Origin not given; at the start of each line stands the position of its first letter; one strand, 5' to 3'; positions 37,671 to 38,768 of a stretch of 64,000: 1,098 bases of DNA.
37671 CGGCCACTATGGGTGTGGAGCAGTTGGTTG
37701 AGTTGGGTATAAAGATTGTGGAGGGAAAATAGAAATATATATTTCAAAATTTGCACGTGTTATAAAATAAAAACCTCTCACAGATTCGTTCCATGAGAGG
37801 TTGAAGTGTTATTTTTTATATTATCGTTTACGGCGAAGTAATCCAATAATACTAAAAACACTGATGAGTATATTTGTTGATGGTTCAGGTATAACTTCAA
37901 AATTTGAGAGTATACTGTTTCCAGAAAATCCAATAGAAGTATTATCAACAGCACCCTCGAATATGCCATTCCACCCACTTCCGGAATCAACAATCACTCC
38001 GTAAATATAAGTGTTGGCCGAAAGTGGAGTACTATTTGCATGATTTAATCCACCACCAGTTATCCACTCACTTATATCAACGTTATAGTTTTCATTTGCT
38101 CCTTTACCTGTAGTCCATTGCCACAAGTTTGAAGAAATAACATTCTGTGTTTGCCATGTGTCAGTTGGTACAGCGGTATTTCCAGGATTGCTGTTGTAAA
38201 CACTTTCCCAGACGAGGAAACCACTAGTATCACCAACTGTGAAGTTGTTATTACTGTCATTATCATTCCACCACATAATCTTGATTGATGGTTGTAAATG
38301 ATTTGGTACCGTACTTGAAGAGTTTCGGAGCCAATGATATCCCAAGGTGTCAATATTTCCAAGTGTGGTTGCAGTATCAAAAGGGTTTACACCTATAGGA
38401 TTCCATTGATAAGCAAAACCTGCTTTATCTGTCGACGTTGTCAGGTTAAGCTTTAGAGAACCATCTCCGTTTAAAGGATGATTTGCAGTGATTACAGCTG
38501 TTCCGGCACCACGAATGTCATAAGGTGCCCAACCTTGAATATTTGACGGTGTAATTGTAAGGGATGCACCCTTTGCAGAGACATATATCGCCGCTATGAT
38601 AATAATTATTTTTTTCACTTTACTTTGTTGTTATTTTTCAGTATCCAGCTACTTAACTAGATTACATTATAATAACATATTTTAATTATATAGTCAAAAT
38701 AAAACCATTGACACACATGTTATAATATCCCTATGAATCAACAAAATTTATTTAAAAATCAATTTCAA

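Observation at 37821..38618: PEP-CTERM-like sorting signal on a secreted protein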

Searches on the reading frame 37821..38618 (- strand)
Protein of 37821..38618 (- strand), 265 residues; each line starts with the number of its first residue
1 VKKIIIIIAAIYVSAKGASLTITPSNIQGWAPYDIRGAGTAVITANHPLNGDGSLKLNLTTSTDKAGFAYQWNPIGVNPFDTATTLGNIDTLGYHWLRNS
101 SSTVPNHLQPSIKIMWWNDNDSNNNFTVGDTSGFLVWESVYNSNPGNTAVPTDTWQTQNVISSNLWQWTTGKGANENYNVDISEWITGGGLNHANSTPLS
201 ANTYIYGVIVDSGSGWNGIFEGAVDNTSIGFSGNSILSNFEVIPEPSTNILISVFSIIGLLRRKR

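Call 4: search_protein_families(library=ncbifam, proteins=[window:37821-38618:-], max_evalue=10)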
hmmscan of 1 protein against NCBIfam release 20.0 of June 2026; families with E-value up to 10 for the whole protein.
window:37821-38618:- (265 aa): 0 families

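Call 5: search_protein_families(library=pfam, proteins=[window:37821-38618:-], max_evalue=10)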
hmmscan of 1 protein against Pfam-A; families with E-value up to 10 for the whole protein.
window:37821-38618:- (265 aa): 0 families

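Call 8: find_homologous_proteins(query=window:37821-38618:-, max_evalue=0.01)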
Query window:37821-38618:- (265 aa): 4 proteins with E <= 0.01 among 776 candidates.
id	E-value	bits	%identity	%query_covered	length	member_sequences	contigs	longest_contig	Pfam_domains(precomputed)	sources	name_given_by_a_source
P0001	3.1e-172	589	100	100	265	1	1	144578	-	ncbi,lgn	-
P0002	4.6e-92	326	59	98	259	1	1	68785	-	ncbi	-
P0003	1.1e-26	112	37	89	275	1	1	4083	-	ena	-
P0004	2.0e-19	88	37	62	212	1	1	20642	PF07589.17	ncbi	-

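Call 10: find_encoding_contigs(protein=P0001, flank=10000, max_places=4)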
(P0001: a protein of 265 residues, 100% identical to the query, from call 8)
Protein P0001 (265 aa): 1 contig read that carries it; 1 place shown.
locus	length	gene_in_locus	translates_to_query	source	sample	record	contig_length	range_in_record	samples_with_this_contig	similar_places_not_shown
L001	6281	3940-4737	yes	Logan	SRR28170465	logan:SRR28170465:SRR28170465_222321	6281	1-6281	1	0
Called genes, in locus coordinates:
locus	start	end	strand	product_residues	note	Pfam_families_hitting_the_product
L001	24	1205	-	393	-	PF00579:tRNA-synt_1b, PF22421:SYY_C-terminal, PF01479:S4 (weak)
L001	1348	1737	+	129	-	-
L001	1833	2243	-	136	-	PF08570:DUF1761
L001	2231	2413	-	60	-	-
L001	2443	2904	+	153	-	-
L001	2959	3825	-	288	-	PF01435:Peptidase_M48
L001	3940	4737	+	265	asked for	-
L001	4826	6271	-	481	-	PF01336:tRNA_anti-codon, PF00152:tRNA-synt_2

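Call 14: find_encoding_contigs(protein=P0002, flank=10000, max_places=4)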
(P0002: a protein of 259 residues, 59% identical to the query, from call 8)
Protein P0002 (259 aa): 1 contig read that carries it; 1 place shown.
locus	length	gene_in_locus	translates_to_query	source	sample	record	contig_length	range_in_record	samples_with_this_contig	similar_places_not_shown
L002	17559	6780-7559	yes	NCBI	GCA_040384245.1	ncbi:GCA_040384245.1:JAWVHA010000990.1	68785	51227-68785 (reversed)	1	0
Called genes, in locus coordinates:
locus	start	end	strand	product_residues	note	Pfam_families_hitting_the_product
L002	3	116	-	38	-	?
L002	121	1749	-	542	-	PF00749:tRNA-synt_1c, PF19269:Anticodon_2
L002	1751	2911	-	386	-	PF00579:tRNA-synt_1b, PF22421:SYY_C-terminal, PF01479:S4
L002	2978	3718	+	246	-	-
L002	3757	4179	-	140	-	PF08570:DUF1761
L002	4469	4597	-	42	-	-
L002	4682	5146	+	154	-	-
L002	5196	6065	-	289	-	PF01435:Peptidase_M48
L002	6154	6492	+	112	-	-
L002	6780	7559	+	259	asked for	-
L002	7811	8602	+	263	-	-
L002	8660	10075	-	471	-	PF01336:tRNA_anti-codon, PF00152:tRNA-synt_2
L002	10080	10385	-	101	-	-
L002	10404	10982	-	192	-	-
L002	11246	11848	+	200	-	PF12686:DUF3800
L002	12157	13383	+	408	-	PF13589:HATPase_c_3 (faint), PF02518:HATPase_c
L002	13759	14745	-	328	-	PF13310:Virulence_RhuM, PF02661:Fic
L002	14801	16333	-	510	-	PF01565:FAD_binding_4, PF02913:FAD-oxidase_C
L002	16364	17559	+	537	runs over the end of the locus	-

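Call 15: find_encoding_contigs(protein=P0004, flank=10000, max_places=4)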
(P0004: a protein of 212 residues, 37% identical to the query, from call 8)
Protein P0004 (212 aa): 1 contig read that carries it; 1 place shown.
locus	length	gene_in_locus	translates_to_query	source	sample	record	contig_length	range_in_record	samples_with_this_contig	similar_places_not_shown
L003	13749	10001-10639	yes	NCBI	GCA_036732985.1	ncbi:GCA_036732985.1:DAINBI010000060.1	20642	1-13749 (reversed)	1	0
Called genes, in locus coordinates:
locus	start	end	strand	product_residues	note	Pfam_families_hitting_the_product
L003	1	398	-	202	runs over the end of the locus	PF02687:FtsX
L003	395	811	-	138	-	PF05402:PqqD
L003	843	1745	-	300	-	-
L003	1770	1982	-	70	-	PF02416:TatA_B_E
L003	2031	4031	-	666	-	-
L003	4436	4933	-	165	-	PF13828:DUF4190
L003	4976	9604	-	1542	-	PF04389:Peptidase_M28, PF12704:MacB_PCD, PF02687:FtsX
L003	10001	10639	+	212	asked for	PF07589:PEP_exosort_dom (weak)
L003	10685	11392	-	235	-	-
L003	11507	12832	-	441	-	PF09455:Csx1_HEPN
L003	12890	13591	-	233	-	PF02585:PIG-L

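Call 16: find_encoding_contigs(protein=P0003, flank=10000, max_places=4)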
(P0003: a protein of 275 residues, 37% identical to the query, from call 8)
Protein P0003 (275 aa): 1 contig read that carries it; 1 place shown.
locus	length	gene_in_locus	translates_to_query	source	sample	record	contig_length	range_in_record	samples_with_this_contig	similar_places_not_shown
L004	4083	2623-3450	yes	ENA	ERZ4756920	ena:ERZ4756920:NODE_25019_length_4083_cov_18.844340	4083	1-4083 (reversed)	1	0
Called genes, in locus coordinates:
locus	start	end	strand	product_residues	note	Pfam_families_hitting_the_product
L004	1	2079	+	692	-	?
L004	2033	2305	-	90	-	-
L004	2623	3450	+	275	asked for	-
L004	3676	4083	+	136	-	?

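Call 25: find_related_loci(query=A1, collection=genome_contigs, flank=10000)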
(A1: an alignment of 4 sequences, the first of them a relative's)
Query A1 (265 aa) in genome_contigs; peptide patterns used: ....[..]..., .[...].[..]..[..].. (x = any residue, [..] = any of these).
135 stretches matched a pattern; 32 encode a relative of the query (tblastn E <= 1e-3); 32 distinct loci.
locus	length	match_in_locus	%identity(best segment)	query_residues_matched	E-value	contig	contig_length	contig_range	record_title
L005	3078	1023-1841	37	1-265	4e-37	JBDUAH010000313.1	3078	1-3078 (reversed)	MAG: Chthoniobacterales bacterium isolate cluster4_bin.187 NODE_174660_length_3078_cov_5.706583, whole genome shotgun se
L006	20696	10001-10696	37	30-261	3e-36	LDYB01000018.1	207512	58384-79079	MAG: Armatimonadetes bacterium DC 2616664677, whole genome shotgun sequence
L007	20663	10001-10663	38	30-248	2e-35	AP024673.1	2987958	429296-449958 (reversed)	MAG: Fimbriimonadales bacterium KatS3mg018 DNA, complete genome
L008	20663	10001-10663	36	30-248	1e-33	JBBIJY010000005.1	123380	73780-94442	MAG: Armatimonadota bacterium isolate PFS170222_bin_173 NODE_143_length_123380_cov_14.595321, whole genome shotgun seque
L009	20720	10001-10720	33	30-265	1e-32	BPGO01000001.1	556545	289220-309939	MAG: Fimbriimonadales bacterium KatS3mg016 DNA, contig_668, whole genome shotgun sequence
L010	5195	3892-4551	36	30-248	6e-32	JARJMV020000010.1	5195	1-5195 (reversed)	MAG: bacterium isolate MAG_7 k141_20739, whole genome shotgun sequence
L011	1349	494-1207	34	29-265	3e-30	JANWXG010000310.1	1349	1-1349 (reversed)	MAG: bacterium isolate SKYG40 NODE_310_length_1349_cov_2.264151, whole genome shotgun sequence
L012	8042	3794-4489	34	14-265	2e-29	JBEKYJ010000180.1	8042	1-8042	MAG: Verrucomicrobiia bacterium isolate SPRUCE 672 SPRUCE_672_180, whole genome shotgun sequence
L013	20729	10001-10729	36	13-248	1e-28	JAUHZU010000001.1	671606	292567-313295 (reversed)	MAG: Phycisphaerae bacterium isolate 4_bin.8 NODE_5_length_671606_cov_4.037575, whole genome shotgun sequence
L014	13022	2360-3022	33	30-250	7e-28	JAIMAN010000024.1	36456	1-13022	MAG: Armatimonadota bacterium isolate HOT.MAX.079 NODE_1058_length_36456_cov_10.582424, whole genome shotgun sequence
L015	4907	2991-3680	33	30-252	6e-28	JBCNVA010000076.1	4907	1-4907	MAG: Armatimonadota bacterium isolate DT_Bin_30 contig76, whole genome shotgun sequence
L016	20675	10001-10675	32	28-265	7e-26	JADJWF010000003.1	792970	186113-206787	MAG: Verrucomicrobia bacterium isolate Kalu_18-Q3-R12-55_BAT3C.19 tig00001688-10-7909240, whole genome shotgun sequence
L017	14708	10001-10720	33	30-265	6e-35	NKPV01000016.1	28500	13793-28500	MAG: Armatimonadetes bacterium JP3_11 k99_74132, whole genome shotgun sequence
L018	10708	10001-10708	31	30-265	3e-25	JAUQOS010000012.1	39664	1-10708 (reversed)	MAG: Armatimonadota bacterium isolate BF2.bins.106.201808 NODE_545_length_39664_cov_56.100539, whole genome shotgun sequ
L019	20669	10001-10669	34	29-254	1e-22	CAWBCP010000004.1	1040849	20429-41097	MAG: uncultured Planctomycetaceae bacterium isolate MFD02416.bin.2.228 genome assembly, contig: contig_1764, whole genom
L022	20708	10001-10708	32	29-265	2e-21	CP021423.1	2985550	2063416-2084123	Armatimonadetes bacterium Uphvl-Ar1 genome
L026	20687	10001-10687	30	29-258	1e-17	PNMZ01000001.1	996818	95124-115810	MAG: bacterium isolate BC.035 BC_1000001_996818, whole genome shotgun sequence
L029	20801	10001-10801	27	1-248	1e-11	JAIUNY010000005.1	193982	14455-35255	MAG: Armatimonadota bacterium isolate FIMBRI1 spades-bin.55~NODE_302_length_193982_cov_1.44698, whole genome shotgun seq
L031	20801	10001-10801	26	1-248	1e-10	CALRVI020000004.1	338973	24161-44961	MAG: Methyloversatilis discipulorum isolate JJ-LA1A6-383-2-m1-bin303 genome assembly, contig: JJ-ZL86-91-C11, whole geno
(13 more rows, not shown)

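Call 31: find_encoding_contigs(protein=P0008, flank=10000, max_places=4)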
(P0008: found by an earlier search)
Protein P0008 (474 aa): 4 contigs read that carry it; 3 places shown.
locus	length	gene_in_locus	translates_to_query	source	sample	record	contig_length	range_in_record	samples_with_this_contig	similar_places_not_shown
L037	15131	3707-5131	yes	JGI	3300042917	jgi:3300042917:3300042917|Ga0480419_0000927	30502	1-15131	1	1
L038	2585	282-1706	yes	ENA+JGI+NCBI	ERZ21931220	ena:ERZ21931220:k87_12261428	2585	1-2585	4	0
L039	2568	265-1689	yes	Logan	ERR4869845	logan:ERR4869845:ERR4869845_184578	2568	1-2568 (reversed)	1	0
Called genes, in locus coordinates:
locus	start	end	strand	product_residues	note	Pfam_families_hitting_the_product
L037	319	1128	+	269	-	PF02498:Bro-N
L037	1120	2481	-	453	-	PF02518:HATPase_c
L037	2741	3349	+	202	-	PF13483:Lactamase_B_3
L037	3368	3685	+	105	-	-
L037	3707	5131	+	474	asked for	PF01336:tRNA_anti-codon, PF00152:tRNA-synt_2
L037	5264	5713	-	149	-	-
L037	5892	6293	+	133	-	PF02452:PemK_toxin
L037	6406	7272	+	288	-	PF01435:Peptidase_M48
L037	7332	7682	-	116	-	-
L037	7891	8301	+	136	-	PF08570:DUF1761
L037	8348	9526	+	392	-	PF00579:tRNA-synt_1b, PF22421:SYY_C-terminal, PF01479:S4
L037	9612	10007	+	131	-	PF02452:PemK_toxin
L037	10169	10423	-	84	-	-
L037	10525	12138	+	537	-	PF00749:tRNA-synt_1c, PF19269:Anticodon_2 (weak)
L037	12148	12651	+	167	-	PF00293:NUDIX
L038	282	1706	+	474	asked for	PF01336:tRNA_anti-codon, PF00152:tRNA-synt_2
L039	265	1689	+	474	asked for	PF01336:tRNA_anti-codon, PF00152:tRNA-synt_2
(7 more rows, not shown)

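Call 32: find_encoding_contigs(protein=P0006, flank=10000, max_places=4)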
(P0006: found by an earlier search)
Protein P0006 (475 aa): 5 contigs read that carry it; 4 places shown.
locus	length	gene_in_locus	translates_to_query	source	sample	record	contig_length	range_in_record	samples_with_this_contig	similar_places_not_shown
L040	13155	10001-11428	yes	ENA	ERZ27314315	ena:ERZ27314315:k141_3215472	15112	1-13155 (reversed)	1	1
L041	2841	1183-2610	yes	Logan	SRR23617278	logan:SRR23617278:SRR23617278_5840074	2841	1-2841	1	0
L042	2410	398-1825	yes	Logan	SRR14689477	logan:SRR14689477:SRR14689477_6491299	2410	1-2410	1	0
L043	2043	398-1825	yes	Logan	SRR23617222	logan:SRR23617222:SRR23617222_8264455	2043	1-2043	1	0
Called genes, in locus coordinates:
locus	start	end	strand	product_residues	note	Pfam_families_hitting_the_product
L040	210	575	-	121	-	-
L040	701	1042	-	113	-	-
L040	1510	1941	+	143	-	-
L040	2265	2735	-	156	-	-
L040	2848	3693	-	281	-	PF00551:Formyl_trans_N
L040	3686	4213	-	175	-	PF01327:Pep_deformylase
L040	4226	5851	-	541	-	-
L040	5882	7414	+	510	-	PF01565:FAD_binding_4, PF02913:FAD-oxidase_C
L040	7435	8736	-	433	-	PF02518:HATPase_c, PF13589:HATPase_c_3 (weak)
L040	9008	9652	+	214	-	PF13483:Lactamase_B_3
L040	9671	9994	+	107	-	-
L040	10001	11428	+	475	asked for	PF01336:tRNA_anti-codon, PF00152:tRNA-synt_2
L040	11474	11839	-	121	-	-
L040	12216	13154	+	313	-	?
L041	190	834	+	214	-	PF13483:Lactamase_B_3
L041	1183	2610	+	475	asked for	PF01336:tRNA_anti-codon, PF00152:tRNA-synt_2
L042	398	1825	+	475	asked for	PF01336:tRNA_anti-codon, PF00152:tRNA-synt_2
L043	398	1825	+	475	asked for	PF01336:tRNA_anti-codon, PF00152:tRNA-synt_2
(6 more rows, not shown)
